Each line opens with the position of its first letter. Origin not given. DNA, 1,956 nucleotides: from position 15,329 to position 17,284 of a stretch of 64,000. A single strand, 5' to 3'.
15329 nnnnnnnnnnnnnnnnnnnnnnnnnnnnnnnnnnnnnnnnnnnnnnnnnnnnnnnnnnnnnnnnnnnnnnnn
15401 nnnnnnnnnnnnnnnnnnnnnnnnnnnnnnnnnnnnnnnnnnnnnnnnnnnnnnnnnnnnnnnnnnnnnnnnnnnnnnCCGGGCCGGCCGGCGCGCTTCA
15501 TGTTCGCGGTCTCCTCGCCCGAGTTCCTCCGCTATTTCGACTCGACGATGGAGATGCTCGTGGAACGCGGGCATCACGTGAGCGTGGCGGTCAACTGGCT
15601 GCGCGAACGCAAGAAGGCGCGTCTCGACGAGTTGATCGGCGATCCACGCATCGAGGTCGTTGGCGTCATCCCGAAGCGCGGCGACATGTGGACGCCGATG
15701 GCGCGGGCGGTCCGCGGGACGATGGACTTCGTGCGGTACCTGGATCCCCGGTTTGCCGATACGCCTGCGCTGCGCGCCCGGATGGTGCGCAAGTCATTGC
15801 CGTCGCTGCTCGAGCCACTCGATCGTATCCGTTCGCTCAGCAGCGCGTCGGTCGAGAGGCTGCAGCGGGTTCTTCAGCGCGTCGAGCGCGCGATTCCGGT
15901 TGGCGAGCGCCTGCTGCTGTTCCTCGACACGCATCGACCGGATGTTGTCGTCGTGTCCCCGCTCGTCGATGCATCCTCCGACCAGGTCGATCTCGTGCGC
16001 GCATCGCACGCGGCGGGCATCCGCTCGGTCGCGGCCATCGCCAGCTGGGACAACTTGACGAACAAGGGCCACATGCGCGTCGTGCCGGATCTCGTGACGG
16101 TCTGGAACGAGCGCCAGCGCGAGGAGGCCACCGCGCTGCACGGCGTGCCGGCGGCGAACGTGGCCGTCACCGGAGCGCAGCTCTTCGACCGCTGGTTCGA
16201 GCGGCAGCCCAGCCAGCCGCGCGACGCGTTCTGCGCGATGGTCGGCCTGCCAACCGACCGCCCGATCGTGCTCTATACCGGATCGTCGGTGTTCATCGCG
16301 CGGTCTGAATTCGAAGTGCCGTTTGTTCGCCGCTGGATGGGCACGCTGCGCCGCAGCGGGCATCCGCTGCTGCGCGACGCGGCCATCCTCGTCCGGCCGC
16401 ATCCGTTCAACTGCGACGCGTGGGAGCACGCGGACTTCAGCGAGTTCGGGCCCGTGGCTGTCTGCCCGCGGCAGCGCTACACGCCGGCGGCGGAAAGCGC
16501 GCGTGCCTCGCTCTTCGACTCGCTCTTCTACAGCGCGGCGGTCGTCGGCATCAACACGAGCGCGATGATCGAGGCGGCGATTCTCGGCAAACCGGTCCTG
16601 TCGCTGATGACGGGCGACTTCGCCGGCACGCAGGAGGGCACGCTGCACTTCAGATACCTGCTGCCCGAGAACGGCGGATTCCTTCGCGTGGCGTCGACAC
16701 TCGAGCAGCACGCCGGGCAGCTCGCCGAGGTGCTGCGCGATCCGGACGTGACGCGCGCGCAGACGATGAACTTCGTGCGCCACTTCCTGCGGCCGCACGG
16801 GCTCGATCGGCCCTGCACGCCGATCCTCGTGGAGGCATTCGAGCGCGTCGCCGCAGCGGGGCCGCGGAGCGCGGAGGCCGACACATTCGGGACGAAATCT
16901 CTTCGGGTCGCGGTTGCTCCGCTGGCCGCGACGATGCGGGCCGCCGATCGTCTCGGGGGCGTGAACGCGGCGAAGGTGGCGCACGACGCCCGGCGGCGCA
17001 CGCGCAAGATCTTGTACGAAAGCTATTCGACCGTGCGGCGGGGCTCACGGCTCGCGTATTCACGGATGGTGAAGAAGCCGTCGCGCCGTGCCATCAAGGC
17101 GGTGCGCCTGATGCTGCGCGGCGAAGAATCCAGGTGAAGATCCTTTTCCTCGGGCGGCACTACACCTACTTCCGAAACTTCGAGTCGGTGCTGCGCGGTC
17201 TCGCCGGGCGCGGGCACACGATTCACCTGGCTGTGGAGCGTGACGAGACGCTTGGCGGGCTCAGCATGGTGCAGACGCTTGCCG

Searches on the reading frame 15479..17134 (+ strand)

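Call 76: search_protein_families(library=ncbifam, proteins=[window:15479-17134:+], max_evalue=0.01)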
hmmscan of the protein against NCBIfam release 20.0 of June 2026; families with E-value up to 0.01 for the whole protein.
window:15479-17134:+ (552 aa): 2 families
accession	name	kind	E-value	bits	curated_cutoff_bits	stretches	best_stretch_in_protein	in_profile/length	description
NF046086.1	BFO_1060_trans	domain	1.4e-10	40.9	200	1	149-269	43-170/365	BFO_1060 family glycosyltransferase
TIGR04396.2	surf_polysacc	subfamily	0.0027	16.9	125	0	301-378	224-290/427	surface carbohydrate biosynthesis protein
